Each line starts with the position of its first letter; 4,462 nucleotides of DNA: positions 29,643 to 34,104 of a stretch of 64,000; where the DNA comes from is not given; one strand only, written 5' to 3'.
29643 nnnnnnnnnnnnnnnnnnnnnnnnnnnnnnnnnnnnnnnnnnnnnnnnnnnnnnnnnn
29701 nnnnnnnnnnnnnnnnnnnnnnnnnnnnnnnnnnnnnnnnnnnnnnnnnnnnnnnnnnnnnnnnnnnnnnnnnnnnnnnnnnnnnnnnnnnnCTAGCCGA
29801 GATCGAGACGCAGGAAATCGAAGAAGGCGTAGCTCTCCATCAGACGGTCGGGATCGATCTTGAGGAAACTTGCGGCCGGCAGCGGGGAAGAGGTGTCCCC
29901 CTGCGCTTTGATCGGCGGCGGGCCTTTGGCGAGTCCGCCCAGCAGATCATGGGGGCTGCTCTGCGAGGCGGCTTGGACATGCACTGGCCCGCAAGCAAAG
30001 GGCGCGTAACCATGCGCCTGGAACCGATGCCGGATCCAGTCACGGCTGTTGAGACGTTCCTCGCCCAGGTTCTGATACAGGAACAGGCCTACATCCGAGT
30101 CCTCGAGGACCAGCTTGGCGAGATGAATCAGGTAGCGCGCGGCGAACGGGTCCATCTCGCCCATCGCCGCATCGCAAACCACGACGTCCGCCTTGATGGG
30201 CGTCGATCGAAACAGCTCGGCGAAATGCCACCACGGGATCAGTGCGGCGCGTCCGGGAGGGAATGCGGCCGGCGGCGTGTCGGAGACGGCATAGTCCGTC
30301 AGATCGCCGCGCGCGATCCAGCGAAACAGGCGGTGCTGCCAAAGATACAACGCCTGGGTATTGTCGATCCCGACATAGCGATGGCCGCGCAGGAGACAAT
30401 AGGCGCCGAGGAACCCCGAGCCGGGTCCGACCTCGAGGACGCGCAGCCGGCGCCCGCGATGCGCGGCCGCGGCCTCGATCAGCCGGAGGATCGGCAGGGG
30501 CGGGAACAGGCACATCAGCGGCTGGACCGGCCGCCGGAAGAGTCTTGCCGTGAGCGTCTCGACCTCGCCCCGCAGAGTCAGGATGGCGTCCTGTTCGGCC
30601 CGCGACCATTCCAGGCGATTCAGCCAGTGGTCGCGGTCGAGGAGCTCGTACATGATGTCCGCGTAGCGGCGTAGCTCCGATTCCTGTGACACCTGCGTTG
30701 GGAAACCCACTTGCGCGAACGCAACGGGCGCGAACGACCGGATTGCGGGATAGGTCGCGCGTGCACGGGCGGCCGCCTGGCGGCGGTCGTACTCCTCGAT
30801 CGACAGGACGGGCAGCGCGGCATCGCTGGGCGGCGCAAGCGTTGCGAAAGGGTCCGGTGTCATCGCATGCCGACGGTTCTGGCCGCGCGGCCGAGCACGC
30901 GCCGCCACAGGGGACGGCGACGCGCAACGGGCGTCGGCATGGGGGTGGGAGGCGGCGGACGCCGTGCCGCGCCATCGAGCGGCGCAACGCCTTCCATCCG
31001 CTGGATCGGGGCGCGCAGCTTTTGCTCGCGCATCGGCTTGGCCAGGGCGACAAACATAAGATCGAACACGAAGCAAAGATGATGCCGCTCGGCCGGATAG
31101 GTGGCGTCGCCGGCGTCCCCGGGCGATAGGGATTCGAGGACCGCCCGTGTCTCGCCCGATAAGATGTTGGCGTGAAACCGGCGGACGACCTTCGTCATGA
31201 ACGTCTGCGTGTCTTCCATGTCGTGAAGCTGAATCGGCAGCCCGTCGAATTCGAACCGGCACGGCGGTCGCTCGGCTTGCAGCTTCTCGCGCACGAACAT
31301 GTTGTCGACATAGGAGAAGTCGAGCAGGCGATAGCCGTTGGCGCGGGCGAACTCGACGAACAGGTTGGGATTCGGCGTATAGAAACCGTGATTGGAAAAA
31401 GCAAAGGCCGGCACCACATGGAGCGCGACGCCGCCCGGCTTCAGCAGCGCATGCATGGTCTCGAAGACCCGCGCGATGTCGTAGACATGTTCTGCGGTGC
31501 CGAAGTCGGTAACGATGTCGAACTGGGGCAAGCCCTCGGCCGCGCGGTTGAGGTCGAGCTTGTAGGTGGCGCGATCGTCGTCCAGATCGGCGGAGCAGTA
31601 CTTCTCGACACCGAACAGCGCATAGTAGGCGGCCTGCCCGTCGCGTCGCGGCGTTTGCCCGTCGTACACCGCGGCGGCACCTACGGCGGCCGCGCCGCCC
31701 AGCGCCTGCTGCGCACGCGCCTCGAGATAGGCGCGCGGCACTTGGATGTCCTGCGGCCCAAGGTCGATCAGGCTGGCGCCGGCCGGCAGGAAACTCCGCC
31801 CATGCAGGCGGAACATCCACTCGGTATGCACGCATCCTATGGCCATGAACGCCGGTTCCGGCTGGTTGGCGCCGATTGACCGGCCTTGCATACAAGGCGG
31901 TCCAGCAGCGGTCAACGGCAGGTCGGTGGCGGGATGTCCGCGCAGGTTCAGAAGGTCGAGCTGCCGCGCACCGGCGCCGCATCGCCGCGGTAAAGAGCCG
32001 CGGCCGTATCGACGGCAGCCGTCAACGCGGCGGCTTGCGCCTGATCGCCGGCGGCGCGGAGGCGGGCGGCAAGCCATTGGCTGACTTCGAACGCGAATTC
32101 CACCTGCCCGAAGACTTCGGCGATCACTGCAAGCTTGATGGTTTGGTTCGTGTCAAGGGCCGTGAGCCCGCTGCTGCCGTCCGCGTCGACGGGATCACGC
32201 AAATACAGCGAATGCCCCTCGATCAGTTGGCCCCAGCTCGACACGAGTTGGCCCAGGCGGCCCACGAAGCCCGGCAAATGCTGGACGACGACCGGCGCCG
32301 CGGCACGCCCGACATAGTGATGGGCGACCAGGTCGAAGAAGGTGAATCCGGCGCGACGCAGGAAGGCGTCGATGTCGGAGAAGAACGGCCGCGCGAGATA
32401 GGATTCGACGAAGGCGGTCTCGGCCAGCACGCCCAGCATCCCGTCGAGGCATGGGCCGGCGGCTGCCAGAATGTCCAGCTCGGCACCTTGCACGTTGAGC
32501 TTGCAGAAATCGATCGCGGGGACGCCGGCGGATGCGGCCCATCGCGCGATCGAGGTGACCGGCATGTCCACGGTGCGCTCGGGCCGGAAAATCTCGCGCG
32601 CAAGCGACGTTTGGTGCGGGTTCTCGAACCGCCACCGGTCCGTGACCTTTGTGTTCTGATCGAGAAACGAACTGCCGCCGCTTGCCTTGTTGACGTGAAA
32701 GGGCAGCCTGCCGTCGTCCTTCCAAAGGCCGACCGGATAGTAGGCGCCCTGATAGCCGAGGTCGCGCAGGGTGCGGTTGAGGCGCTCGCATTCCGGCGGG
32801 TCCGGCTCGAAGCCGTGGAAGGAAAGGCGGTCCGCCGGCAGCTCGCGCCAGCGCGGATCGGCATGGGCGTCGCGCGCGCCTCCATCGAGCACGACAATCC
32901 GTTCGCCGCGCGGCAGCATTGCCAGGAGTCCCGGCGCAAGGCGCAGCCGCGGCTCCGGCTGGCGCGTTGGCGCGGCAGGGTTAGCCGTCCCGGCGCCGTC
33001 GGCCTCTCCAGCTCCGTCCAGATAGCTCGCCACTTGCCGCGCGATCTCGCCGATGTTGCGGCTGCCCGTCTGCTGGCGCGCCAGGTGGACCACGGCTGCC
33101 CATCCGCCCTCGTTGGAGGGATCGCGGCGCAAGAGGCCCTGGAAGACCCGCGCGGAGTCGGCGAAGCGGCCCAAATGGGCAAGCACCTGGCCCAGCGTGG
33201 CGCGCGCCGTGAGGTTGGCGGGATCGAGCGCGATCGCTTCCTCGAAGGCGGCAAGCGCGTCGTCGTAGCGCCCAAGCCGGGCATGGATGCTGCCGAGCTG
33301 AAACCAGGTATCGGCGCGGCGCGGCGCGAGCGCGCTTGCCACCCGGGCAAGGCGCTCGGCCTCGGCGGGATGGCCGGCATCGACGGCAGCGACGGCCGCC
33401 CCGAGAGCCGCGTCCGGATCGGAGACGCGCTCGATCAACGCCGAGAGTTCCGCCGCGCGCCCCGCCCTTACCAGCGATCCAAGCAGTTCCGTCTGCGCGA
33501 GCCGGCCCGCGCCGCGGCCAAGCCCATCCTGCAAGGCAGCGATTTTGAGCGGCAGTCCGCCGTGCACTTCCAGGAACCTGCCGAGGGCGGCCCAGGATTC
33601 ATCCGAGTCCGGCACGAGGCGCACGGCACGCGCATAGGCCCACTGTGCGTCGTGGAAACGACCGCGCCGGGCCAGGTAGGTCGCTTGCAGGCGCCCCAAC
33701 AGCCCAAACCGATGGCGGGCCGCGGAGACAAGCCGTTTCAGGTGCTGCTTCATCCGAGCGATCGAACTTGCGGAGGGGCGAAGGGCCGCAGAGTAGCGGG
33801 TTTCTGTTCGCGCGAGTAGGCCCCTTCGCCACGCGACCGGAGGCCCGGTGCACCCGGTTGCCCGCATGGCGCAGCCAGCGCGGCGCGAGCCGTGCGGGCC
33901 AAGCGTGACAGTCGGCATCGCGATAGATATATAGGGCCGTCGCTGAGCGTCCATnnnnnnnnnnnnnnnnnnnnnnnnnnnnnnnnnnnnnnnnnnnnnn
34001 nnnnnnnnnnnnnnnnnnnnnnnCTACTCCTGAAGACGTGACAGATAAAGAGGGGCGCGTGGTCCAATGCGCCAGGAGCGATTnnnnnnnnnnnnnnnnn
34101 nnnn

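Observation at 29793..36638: AlgD-type GDP-mannose dehydrogenase locus with three methyltransferases and a GT4: an unusual uronic-acid, probably methylated, exopolysaccharide system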

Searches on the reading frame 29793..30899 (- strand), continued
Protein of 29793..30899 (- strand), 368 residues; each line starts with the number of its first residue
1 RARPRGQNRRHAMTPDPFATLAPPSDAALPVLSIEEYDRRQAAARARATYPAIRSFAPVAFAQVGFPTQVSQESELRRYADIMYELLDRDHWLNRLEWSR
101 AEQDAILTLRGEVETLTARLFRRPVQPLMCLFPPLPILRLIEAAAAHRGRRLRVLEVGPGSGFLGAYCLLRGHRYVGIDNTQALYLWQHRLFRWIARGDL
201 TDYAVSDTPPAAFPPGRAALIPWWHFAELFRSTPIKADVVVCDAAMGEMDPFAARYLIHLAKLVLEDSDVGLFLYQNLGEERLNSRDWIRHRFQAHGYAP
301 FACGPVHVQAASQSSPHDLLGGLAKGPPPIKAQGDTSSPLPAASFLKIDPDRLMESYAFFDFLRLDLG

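Call 75: search_protein_families(library=pfam, proteins=[L020:791-1537:+, L020:3523-5061:-, L020:4616-5521:+, L020:6334-8334:+, L020:8655-10271:-, L023:1051-1848:+, L023:1849-3048:+, L023:3048-4625:+, L023:4704-5888:-, L023:7270-8895:-], max_evalue=0.0001)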
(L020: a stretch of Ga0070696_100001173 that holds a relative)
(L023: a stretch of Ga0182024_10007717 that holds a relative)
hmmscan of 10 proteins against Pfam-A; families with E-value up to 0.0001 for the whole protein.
L020:791-1537:+ (248 aa): 0 families

L020:3523-5061:- (512 aa): 4 families
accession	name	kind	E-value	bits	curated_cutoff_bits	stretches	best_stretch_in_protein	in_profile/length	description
PF03275.19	GLF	-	1.5e-28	100.4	26.3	1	271-478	1-203/203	UDP-galactopyranose mutase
PF13450.12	NAD_binding_8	-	2.5e-09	37.7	21.9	1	134-199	1-67/68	NAD(P)-binding Rossmann-like domain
PF01266.30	DAO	-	1.1e-05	25.6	27.9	1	132-168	2-37/353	FAD dependent oxidoreductase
PF01593.30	Amino_oxidase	-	8.3e-05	22.5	19.8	0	140-222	2-86/443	Flavin containing amine oxidoreductase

L020:4616-5521:+ (301 aa): 0 families

L020:6334-8334:+ (666 aa): 2 families
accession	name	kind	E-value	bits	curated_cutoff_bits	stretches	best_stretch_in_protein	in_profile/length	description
PF02543.21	Carbam_trans_N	-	3.4e-93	313.2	24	1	4-357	2-346/346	Carbamoyltransferase N-terminus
PF16861.10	Carbam_trans_C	-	8.4e-72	240.7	27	1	458-647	1-170/170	Carbamoyltransferase C-terminus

L020:8655-10271:- (538 aa): 0 families

L023:1051-1848:+ (265 aa): 1 family
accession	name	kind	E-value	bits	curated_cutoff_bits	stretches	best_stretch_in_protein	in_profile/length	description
PF00005.33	ABC_tran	-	4.7e-20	73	25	1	51-181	1-134/137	ABC transporter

L023:1849-3048:+ (399 aa): 0 families

L023:3048-4625:+ (525 aa): 0 families

L023:4704-5888:- (394 aa): 4 families
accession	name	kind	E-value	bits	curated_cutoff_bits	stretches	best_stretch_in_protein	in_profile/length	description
PF03275.19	GLF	-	8.9e-29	101.1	26.3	1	167-374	1-203/203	UDP-galactopyranose mutase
PF13450.12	NAD_binding_8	-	4.1e-08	33.8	21.9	1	6-71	1-67/68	NAD(P)-binding Rossmann-like domain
PF01593.30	Amino_oxidase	-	8.1e-08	32.4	19.8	1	11-269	1-259/443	Flavin containing amine oxidoreductase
PF01266.30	DAO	-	7e-07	29.5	27.9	1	5-49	3-50/353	FAD dependent oxidoreductase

L023:7270-8895:- (541 aa): 1 family
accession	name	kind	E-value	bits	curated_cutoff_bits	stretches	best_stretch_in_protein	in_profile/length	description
PF13472.12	Lipase_GDSL_2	-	1.7e-08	35.6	32.9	0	92-152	1-68/178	GDSL-like Lipase/Acylhydrolase family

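Call 82: predict_structure(alignment_id=A2)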
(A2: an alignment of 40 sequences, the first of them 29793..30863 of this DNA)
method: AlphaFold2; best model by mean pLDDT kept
length: 356 residues; sequences in the alignment: 40
mean_pLDDT: 94.5   pTM: 0.93
mean pLDDT of the five models: 94.5, 93.3, 93.3, 93.1, 92.6
residues with pLDDT >= 90: 316; 70-90: 30; 50-70: 8; < 50: 2
segments of 3 or more residues with pLDDT < 50: none
pLDDT, mean of each block of 10 residues (from residue 1): 58 79 98 96 90 93 97 94 97 98 97 98 98 98 98 98 98 98 96 95 97 95 95 94 97 98 95 96 98 98 97 94 91 97 96 85
secondary structure, 60 per line:
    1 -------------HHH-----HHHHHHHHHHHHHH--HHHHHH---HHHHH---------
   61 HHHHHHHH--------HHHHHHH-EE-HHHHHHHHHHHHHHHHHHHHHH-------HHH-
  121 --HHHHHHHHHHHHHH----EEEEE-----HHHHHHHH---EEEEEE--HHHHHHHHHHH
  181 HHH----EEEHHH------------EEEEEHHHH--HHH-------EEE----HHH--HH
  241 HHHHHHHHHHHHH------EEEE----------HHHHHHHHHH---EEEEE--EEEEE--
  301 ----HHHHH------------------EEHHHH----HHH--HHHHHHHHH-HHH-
elements in order: H22-35 H38-43 H47-51 H61-68 H77-83 H88-109 H123-136 E141-145 H151-158 E162-167 H170-183 E188-190 E206-210 H211-214 E227-229 H239-253 E260-263 H274-283 E287-291 E294-298 H305-309 H330-333 H343-351

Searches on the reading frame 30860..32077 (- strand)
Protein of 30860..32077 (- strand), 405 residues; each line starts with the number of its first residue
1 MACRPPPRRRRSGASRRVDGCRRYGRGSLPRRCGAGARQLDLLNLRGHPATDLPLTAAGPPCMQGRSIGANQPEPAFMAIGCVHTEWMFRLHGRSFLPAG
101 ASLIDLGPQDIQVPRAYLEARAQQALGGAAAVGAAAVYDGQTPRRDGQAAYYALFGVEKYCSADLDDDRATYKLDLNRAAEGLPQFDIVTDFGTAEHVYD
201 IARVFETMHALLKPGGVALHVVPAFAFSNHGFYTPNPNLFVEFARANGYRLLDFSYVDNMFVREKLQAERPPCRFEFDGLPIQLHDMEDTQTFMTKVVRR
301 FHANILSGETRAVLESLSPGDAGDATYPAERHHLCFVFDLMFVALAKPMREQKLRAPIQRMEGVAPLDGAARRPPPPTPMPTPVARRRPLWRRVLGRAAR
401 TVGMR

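Call 7: search_protein_families(library=pfam, proteins=[window:30860-32077:-], max_evalue=0.01)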
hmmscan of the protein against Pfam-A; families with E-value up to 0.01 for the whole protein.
window:30860-32077:- (405 aa): 3 families
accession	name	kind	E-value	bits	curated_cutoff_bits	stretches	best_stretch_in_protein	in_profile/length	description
PF13489.12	Methyltransf_23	-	1.6e-06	28.4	27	1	176-224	72-120/164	Methyltransferase domain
PF08242.18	Methyltransf_12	-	3.1e-06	28.3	30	1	170-217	49-97/98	Methyltransferase domain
PF08241.18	Methyltransf_11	-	0.00037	21.5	21.2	1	185-218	60-93/95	Methyltransferase domain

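Call 12: search_protein_families(library=ncbifam, proteins=[window:30860-31849:-], max_evalue=0.01)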
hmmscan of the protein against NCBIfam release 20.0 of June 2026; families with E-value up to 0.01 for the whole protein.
window:30860-31849:- (329 aa): 1 family
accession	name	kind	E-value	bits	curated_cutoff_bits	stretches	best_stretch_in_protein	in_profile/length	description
TIGR01983.1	UbiG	equivalog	0.0043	16.4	102.95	1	107-142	114-149/228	bifunctional 2-polyprenyl-6-hydroxyphenol methylase/3-demethylubiquinol 3-O-methyltransferase UbiG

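Call 24: search_solved_structures(query=window:30860-31891:-, max_evalue=1)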
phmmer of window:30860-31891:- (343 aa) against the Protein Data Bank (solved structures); distinct sequences matched with E-value up to 1: 7.
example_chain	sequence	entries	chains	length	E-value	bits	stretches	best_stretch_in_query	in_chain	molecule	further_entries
5jdz_A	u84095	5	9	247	0.07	15.4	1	118-189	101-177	Methyl transferase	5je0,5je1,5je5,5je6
5jdy_A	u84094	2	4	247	0.071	15.4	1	118-189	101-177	Methyl transferase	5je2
5je3_A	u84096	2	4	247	0.071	15.4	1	118-189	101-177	Methyl transferase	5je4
3bkw_A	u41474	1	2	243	0.077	15.3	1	108-155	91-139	S-adenosylmethionine dependent methyltransferase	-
5wp5_A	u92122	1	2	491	0.26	13.5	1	123-195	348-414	Phosphomethylethanolamine N-methyltransferase 2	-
4krh_A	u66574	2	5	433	0.44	12.8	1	122-246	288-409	Phosphoethanolamine N-methyltransferase 2 | Phospholethanolamine N-methyltransferase 2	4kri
4ine_A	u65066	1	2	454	0.92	11.7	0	123-248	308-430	Protein PMT-2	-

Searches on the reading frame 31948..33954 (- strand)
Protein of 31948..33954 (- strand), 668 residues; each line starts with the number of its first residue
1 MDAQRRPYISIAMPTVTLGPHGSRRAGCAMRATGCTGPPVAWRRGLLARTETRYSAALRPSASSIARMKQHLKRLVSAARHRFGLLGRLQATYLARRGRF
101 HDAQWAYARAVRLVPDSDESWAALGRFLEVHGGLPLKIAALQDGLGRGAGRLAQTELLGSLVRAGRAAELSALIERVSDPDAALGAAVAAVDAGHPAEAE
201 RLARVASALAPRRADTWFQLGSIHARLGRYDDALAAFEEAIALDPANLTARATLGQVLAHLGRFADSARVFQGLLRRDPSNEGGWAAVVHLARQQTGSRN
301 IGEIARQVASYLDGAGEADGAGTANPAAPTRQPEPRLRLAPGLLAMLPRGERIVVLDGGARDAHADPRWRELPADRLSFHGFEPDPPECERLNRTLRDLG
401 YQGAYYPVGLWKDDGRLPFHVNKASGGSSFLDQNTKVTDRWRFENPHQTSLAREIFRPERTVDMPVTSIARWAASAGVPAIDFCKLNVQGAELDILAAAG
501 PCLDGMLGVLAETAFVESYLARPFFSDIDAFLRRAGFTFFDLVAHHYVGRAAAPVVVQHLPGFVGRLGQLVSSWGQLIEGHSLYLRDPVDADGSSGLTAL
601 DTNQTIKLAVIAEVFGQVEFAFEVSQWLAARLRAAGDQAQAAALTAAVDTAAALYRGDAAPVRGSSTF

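Call 3: search_protein_families(library=pfam, proteins=[window:31948-33954:-], max_evalue=0.01)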
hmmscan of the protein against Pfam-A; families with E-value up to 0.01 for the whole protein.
window:31948-33954:- (668 aa): 16 families
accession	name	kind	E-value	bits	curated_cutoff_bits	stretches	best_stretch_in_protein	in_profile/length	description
PF13432.12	TPR_16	-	1.3e-17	64.3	32.7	2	219-281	2-64/65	Tetratricopeptide repeat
PF07719.23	TPR_2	-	9.8e-16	57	27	1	214-247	1-34/34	Tetratricopeptide repeat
PF13428.12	TPR_14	-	2.2e-14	53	23.5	2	215-256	2-43/44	Tetratricopeptide repeat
PF05050.19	Methyltransf_21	-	5e-11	43.5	22.7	1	379-538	26-172/173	Methyltransferase FkbM domain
PF13431.12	TPR_17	-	7e-11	41.9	24.4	0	236-265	1-30/34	Tetratricopeptide repeat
PF13414.12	TPR_11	-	2.1e-10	40.5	26.8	1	221-262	1-42/42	TPR repeat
PF00515.34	TPR_1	-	5e-10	39.2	27.8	1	214-247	1-34/34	Tetratricopeptide repeat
PF14559.12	TPR_19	-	5.6e-10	39.8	25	1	227-283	4-60/68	Tetratricopeptide repeat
PF13181.12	TPR_8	-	1.4e-09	37.7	25.7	1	214-247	1-34/34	Tetratricopeptide repeat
PF23914.1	TPR_CcmH_CycH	-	6.3e-09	36.3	42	1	210-283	46-122/158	Cytochrome c-type biogenesis protein H TPR domain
PF13424.12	TPR_12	-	7.7e-09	36.1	30.1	2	213-276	2-73/77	Tetratricopeptide repeat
PF13371.12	TPR_9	-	1.2e-08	35.2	35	1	196-252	11-67/73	Tetratricopeptide repeat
PF13176.12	TPR_7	-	1.8e-06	28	27.9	1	216-247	1-34/36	Tetratricopeptide repeat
PF13174.12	TPR_6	-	0.00017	22.5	26.3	0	215-245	1-31/33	Tetratricopeptide repeat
PF12895.13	ANAPC3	-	0.002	18.8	27.2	0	200-271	9-79/82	Anaphase-promoting complex, cyclosome, subunit 3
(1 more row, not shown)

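Call 12: search_protein_families(library=ncbifam, proteins=[window:31948-33954:-], max_evalue=0.01)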
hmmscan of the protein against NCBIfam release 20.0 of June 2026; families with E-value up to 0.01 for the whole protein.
window:31948-33954:- (668 aa): 17 families
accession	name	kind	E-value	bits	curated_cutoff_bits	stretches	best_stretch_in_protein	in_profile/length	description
TIGR01444.1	fkbM_fam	subfamily_domain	9.2e-11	42.4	37.7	1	354-499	1-127/143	FkbM family methyltransferase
TIGR02917.1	PEP_TPR_lipo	equivalog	6.6e-08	30.9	312.2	1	170-279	149-258/899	XrtA/PEP-CTERM system TPR-repeat protein PrsT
NF040959.1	MamA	equivalog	1.6e-07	30.9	200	1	178-272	69-163/204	magnetosome protein MamA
TIGR02552.1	LcrH_SycD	equivalog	1.3e-06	28.2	104.8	1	187-287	25-124/136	SycD/LcrH family type III secretion system chaperone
TIGR00540.1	TPR_hemY_coli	hypoth_equivalog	2.8e-06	26.4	142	1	179-272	291-383/385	heme biosynthesis-associated TPR protein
TIGR02521.1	type_IV_pilW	equivalog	5.7e-06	26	154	1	191-272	42-123/234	type IV pilus biogenesis/stability protein PilW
TIGR03922.1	T7SS_EccA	equivalog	1.4e-05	23.9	466.65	1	180-276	70-171/557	type VII secretion AAA-ATPase EccA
TIGR03939.1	PGA_TPR_OMP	equivalog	1.5e-05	23.5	366.65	1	178-262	118-202/800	poly-beta-1,6 N-acetyl-D-glucosamine export porin PgaA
NF033758.1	gliding_GltE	equivalog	0.00011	21.4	225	1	201-307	73-179/411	adventurous gliding motility TPR repeat lipoprotein GltE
TIGR00990.1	3a0801s09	subfamily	0.00016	20.4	757.25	1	186-277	371-462/615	mitochondrial import receptor subunit TOM70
NF042912.1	Amuc_1098_fam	equivalog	0.00017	19.8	750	1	160-269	98-210/805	Amuc_1098 family type IV pilus outer membrane protein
NF033920.0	C39_PA2778_fam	equivalog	0.00047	19.6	150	1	178-271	154-247/255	PA2778 family cysteine peptidase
NF047371.1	FlcA_CTERM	equivalog_domain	0.00063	18.3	300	1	206-276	465-535/646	periplasmic flagellar collar protein FlcA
NF047558.1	TPR_END_plus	domain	0.00064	19.6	32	1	217-246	2-31/56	TPR end-of-group domain-containing protein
NF033762.1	social_mot_Tgl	equivalog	0.0013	18.1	225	1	187-273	38-125/252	social motility TPR repeat lipoprotein Tgl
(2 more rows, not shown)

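Call 25: search_solved_structures(query=window:31948-33753:-, max_evalue=0.1)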
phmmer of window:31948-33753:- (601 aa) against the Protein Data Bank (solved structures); distinct sequences matched with E-value up to 0.1: 112 (the best 60 are shown).
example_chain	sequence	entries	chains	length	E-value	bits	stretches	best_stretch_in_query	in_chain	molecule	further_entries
9qhb_A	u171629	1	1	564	1.6e-54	188.8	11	141-219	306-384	Engineered tetratricopeptide repeat protein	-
8bu0_A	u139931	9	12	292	8.8e-34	120.3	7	142-212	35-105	Consensus tetratricopeptide repeat protein | Crystal structure of an 8-repeat consensus TPR superhelix with Zinc. | Monomer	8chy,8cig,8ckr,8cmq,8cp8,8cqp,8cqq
9qhc_A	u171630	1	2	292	4.7e-29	104.7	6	138-212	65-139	Engineered tetratricopeptide repeat protein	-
9gzg_A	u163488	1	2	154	3.3e-16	62.3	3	142-190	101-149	Engineered CTPR protein with glutamic acids for conductivity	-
8ch0_A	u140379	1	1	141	4.7e-16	61.8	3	141-179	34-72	Consensus tetratricopeptide repeat protein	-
2fo7_A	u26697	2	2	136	9.9e-16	60.7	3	142-180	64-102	SYNTHETIC CONSENSUS TPR PROTEIN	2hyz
1na0_A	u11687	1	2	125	9.2e-15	57.5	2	145-214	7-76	designed protein CTPR3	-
8far_A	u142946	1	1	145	3.1e-14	55.8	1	136-214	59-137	I432-1-CC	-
6b85_J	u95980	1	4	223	3.5e-14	55.6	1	136-214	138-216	TMHC4_R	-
8cus_A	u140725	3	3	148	3.7e-14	55.5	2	136-213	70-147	I432-1(NaCl) Chain A | I432-1(Imd) Chain A | I432-1-X3 Chain A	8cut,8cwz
8ump_A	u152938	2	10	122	2.8e-13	52.6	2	142-187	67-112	T33-ml35-redesigned-TPR-domain-fold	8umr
6vfi_B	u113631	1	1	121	1.1e-12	50.7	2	143-189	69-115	O43_dn18B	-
8a3t_F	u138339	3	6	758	1.6e-12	50.2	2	129-213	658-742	Anaphase-promoting complex subunit CDC27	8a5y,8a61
6v8e_A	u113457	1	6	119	5.4e-12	48.4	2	127-181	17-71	Designed protein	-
6vfh_A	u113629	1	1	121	6.6e-12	48.1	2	127-181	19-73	T33_dn10A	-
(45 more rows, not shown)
